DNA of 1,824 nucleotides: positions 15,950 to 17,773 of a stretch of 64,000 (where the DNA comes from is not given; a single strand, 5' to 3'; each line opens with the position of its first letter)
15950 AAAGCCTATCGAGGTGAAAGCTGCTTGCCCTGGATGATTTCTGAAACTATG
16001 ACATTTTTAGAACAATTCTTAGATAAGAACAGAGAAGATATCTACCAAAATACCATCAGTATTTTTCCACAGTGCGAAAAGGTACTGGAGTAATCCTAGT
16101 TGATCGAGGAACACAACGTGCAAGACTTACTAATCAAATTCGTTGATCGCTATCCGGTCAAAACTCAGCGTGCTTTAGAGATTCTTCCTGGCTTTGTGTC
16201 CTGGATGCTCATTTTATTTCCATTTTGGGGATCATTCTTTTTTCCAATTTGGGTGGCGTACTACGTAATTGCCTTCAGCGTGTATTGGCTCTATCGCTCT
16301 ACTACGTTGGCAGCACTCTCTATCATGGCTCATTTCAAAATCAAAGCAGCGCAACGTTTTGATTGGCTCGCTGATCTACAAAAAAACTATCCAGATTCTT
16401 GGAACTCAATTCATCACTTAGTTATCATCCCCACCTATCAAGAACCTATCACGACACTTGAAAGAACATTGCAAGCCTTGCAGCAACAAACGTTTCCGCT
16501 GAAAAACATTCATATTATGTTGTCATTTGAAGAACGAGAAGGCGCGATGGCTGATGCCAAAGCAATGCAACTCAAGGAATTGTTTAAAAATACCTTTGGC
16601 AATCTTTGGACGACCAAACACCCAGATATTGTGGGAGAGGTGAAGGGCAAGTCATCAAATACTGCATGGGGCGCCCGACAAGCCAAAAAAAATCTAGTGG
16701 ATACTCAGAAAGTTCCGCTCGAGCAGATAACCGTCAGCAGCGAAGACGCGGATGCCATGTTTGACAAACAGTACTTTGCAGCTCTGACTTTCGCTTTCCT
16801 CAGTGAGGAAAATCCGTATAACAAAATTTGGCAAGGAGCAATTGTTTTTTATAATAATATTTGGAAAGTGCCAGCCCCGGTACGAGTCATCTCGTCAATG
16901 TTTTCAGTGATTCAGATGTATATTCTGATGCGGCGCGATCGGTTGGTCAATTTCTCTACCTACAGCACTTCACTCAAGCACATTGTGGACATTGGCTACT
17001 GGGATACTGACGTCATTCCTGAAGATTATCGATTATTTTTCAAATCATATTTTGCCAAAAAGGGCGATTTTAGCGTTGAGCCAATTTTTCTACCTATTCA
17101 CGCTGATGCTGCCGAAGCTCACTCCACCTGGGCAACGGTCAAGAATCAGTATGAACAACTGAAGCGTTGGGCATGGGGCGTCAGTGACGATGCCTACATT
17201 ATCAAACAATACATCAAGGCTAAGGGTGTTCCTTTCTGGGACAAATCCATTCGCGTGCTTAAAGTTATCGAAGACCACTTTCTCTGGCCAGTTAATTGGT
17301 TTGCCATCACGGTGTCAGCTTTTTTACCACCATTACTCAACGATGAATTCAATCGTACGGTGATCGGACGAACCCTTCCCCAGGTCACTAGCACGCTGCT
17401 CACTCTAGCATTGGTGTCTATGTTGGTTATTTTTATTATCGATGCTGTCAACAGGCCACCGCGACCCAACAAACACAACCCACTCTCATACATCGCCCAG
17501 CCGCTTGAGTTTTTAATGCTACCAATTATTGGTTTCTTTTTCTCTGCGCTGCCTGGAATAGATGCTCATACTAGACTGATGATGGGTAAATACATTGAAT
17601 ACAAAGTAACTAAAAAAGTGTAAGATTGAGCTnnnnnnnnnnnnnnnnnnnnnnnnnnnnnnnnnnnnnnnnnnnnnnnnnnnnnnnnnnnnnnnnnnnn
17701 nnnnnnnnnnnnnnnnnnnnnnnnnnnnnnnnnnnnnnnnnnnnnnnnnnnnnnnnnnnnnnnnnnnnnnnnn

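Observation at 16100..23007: Seven-gene co-directional lipid-linked glycan assembly operon (GT2-QxxRW, GT-C, WecA-like, DPPR-synthase-like UbiA, GT39)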

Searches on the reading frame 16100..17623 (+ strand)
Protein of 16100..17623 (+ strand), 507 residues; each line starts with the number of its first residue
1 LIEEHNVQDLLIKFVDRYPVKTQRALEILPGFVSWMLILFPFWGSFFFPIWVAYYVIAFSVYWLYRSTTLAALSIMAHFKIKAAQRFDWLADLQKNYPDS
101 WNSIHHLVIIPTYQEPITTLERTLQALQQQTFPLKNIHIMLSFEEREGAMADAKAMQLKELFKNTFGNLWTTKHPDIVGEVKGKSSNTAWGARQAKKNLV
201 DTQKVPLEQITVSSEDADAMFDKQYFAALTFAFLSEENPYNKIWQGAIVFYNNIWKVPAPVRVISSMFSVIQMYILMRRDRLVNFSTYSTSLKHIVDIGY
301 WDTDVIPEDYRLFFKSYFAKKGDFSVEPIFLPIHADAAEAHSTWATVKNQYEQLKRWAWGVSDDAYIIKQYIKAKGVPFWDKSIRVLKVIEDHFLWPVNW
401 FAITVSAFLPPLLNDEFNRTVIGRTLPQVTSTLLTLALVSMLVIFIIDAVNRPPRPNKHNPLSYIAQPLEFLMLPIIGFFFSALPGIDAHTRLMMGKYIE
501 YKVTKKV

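Call 4: search_protein_families(library=pfam, proteins=[window:16100-17623:+], max_evalue=0.01)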
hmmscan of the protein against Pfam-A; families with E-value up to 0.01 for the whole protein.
window:16100-17623:+ (507 aa): 1 family
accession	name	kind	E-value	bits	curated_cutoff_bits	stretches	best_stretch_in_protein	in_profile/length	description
PF13632.12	Glyco_trans_2_3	-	0.00031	21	27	1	216-442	6-192/198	Glycosyl transferase family group 2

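Call 5: search_protein_families(library=ncbifam, proteins=[window:16100-17623:+], max_evalue=0.01)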
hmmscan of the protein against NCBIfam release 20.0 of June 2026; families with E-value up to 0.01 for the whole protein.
window:16100-17623:+ (507 aa): 0 families

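Call 19: search_solved_structures(query=window:16100-17623:+, max_evalue=10, show_alignments=2)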
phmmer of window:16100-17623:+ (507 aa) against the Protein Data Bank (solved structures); distinct sequences matched with E-value up to 10: 1.
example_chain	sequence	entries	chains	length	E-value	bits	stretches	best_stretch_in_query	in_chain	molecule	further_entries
2l21_A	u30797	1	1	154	2.5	10.2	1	293-349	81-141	Cation-independent mannose-6-phosphate receptor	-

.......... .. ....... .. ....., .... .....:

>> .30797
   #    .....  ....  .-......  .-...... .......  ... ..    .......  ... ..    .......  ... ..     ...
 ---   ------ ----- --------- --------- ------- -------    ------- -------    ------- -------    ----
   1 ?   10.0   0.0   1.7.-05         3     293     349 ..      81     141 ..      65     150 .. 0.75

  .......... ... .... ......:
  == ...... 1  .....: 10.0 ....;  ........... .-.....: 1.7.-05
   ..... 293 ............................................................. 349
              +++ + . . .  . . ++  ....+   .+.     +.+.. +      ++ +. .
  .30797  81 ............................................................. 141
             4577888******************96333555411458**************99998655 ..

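Call 23: find_homologous_proteins(query=window:16100-17623:+)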
Query window:16100-17623:+ (507 aa): 3859 proteins with E <= 0.001 among 8000 candidates; the best 120 are listed.
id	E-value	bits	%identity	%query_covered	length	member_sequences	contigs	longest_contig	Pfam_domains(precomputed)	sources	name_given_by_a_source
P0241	0.0e+0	1146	100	99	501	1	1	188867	-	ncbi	ncbi:MAG: hypothetical protein WDZ94_00590 [Patescibacteria group bacterium]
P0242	1.3e-287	973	82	99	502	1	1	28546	-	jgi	-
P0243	1.6e-273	926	77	99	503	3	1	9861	PF13632.13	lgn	-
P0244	4.2e-273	925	78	99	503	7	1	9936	PF13632.13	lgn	-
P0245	2.0e-271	919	77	97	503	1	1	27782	PF13632.13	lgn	-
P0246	5.6e-270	915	78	97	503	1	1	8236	PF13632.13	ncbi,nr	ncbi:MAG: hypothetical protein QG639_139 [Patescibacteria group bacterium]|nr:hypothetical protein [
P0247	1.9e-269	913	78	97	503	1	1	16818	PF13632.13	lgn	-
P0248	2.4e-269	913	77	97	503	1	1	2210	PF13632.13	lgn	-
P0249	5.1e-267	905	77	97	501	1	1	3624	-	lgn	-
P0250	1.0e-265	901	76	98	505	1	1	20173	-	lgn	-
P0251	1.3e-265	900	76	98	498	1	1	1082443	-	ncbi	-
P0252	1.4e-265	900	75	99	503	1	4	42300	-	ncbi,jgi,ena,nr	ncbi:MAG: hypothetical protein COY81_02620 [Candidatus Pacebacteria bacterium CG_4_10_14_0_8_um_filt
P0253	1.6e-265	900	77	98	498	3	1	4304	-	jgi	jgi:cellulose synthase/poly-beta-1,6-N-acetylglucosamine synthase-like glycosyltransferase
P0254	2.1e-265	900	77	98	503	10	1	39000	-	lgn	-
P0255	1.0e-264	897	76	99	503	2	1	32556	-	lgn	-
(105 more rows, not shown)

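Call 26: search_solved_structures(query=A2, max_evalue=10, show_alignments=2)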
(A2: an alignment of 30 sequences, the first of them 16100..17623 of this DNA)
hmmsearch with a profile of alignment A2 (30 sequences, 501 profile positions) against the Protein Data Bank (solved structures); distinct sequences matched with E-value up to 10: 2.
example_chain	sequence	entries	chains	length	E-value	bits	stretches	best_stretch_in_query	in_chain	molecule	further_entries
11yj_Y0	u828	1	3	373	0.44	12.7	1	96-160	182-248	Centrosomal protein of 41 kDa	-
4rv1_A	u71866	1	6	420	5.5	9.1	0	160-213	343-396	Engineered Protein OR497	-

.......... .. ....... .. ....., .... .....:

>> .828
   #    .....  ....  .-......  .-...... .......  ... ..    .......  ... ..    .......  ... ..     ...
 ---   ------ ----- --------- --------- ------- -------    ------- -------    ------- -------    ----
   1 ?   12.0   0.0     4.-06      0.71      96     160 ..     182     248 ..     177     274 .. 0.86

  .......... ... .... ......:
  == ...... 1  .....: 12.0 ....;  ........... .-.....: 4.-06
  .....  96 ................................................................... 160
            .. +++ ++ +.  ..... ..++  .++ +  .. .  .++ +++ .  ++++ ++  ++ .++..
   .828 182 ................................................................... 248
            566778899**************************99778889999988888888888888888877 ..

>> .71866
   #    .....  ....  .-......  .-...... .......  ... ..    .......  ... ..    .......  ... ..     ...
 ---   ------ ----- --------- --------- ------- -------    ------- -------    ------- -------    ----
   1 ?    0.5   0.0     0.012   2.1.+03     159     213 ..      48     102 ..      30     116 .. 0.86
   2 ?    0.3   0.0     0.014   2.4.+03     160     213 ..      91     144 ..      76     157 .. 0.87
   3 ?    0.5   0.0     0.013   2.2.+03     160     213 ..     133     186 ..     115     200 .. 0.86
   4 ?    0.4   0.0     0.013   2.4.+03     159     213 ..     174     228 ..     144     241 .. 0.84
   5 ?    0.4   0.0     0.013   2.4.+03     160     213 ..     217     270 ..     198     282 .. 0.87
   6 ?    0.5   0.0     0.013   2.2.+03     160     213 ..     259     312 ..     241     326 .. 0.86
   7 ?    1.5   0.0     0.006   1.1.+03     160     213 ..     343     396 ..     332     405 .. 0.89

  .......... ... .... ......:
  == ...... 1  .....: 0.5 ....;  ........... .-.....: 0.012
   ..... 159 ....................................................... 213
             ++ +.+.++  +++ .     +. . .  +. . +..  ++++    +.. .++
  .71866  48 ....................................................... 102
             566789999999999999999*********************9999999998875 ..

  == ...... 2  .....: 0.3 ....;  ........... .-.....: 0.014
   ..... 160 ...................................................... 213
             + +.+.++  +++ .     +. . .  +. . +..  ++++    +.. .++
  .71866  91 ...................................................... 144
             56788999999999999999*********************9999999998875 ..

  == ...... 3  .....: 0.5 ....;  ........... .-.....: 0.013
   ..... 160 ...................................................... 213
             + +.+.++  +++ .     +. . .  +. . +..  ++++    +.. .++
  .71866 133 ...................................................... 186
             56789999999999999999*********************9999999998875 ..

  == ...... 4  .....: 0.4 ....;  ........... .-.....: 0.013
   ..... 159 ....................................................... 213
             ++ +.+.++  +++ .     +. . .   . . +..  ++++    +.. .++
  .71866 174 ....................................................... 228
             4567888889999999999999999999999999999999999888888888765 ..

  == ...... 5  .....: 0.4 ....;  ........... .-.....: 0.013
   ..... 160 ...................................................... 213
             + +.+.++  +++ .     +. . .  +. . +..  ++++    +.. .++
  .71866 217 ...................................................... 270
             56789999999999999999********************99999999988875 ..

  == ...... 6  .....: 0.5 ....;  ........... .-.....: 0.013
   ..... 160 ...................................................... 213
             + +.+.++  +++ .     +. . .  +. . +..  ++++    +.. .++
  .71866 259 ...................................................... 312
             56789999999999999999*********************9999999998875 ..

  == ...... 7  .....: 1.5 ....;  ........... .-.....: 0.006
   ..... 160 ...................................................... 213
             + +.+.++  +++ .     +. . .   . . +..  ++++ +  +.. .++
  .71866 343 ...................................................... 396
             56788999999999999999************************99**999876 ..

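Call 42: predict_structure(alignment_id=A2)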
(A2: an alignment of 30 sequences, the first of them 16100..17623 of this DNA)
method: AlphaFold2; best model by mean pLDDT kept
length: 507 residues; sequences in the alignment: 30
mean_pLDDT: 73.3   pTM: 0.71
mean pLDDT of the five models: 73.3, 72.5, 71.1, 69.7, 67.0
residues with pLDDT >= 90: 130; 70-90: 190; 50-70: 101; < 50: 86
segments of 3 or more residues with pLDDT < 50: 401-414, 417-441, 468-507
pLDDT, mean of each block of 10 residues (from residue 1): 65 82 74 71 76 72 72 82 92 96 95 89 94 97 91 95 95 81 77 94 95 87 94 93 78 71 69 76 70 91 62 81 87 78 75 62 68 76 71 60 48 47 45 46 51 55 53 42 37 36 33
secondary structure, 60 per line:
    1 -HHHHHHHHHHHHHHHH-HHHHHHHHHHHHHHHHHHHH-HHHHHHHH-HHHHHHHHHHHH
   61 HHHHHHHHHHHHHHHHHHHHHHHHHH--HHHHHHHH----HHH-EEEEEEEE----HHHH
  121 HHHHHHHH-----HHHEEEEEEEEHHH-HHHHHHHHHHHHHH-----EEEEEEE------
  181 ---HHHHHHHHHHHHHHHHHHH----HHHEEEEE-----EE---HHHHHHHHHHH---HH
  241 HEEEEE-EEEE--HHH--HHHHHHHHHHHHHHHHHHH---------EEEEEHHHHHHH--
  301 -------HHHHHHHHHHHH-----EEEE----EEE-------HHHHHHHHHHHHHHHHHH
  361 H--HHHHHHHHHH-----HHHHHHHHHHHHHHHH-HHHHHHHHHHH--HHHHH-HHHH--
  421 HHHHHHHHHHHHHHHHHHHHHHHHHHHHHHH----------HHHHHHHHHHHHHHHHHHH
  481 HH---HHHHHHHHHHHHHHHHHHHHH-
elements in order: H2-17 H19-38 H40-47 H49-86 H89-96 E105-112 H117-128 E137-144 H149-162 E168-174 H184-202 E210-214 H225-235 E242-246 E248-251 H259-277 E287-291 H292-298 H308-319 E325-328 E333-335 H343-361 H364-373 H379-394 H396-406 H409-413 H415-418 H421-451 H462-482 H486-506

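Call 74: search_protein_representatives(protein=window:16100-17623:+)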
Query: 507 residues. Proteins with E-value up to 0.001 (for the whole library): 1973; up to 1e-10: 1205; up to 1e-30: 376. The best 150 are listed.
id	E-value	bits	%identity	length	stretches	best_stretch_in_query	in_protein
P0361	8.1e-142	490.2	47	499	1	12-507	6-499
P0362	1.5e-134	466.3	47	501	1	9-507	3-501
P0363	5.9e-133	461.0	45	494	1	14-507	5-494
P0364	1.6e-131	456.3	41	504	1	9-507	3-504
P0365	1.9e-130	452.7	44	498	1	24-507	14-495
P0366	3.0e-124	432.3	44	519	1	15-506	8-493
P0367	5.5e-120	418.2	43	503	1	13-507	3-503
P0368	8.7e-120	417.5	40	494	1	13-507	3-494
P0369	1.4e-114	400.4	41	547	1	23-506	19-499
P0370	2.5e-114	399.6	40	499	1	13-506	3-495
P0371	4.8e-113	395.3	39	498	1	11-507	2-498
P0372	5.7e-106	372.0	40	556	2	100-507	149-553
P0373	6.9e-106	371.7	39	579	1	22-506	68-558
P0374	7.7e-103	361.7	39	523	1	19-507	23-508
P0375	2.4e-102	360.0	40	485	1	29-507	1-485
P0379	3.3e-93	329.9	35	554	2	100-506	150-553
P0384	1.2e-88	314.9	34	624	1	20-506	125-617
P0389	3.2e-87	310.1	32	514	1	21-506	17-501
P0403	2.7e-81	290.6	31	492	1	21-506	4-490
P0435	1.6e-72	261.6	29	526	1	20-507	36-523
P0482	2.6e-61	224.6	28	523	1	20-507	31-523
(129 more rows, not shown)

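Call 75: list_cluster_members(proteins=[P0361, P0364, P0369, P0373, P0379, P0384, P0389, P0403, P0435, P0482])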
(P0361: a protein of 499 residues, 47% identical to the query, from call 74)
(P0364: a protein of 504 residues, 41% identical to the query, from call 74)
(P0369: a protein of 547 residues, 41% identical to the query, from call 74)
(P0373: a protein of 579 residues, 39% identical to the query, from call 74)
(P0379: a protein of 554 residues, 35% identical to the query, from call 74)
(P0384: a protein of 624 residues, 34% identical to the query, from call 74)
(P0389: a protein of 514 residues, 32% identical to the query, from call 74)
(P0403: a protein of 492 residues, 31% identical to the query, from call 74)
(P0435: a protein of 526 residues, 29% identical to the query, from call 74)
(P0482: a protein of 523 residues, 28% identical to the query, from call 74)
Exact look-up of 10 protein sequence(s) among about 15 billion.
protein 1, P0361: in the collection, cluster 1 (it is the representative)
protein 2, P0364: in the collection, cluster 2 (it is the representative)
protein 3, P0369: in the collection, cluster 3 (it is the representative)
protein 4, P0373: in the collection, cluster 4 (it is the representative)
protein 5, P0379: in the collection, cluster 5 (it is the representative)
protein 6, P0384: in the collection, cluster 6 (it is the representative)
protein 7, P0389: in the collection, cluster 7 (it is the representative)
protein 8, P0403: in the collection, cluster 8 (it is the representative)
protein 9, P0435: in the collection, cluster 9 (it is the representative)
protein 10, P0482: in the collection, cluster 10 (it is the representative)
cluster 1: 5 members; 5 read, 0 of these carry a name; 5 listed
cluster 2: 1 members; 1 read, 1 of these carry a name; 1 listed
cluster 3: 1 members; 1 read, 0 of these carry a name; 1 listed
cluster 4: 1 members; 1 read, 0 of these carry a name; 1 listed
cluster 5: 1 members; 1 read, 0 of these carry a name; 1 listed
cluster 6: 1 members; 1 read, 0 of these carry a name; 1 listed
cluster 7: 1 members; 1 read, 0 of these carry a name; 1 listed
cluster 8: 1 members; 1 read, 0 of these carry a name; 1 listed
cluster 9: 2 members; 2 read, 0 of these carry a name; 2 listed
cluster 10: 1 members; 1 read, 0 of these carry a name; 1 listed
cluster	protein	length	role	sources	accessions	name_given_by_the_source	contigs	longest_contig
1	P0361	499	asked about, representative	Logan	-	-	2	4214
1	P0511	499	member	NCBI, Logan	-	-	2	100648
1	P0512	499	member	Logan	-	-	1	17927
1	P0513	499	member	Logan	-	-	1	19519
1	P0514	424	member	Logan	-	-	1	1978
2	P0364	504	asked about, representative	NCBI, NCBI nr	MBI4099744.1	glycosyltransferase family 2 protein [Candidatus Microgenomates bacterium]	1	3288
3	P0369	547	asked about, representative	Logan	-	-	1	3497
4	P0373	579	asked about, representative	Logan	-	-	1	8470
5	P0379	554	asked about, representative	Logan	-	-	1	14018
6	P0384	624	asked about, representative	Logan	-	-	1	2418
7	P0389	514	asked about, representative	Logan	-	-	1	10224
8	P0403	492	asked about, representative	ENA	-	-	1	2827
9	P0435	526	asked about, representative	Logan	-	-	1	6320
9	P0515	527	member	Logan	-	-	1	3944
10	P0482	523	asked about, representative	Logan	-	-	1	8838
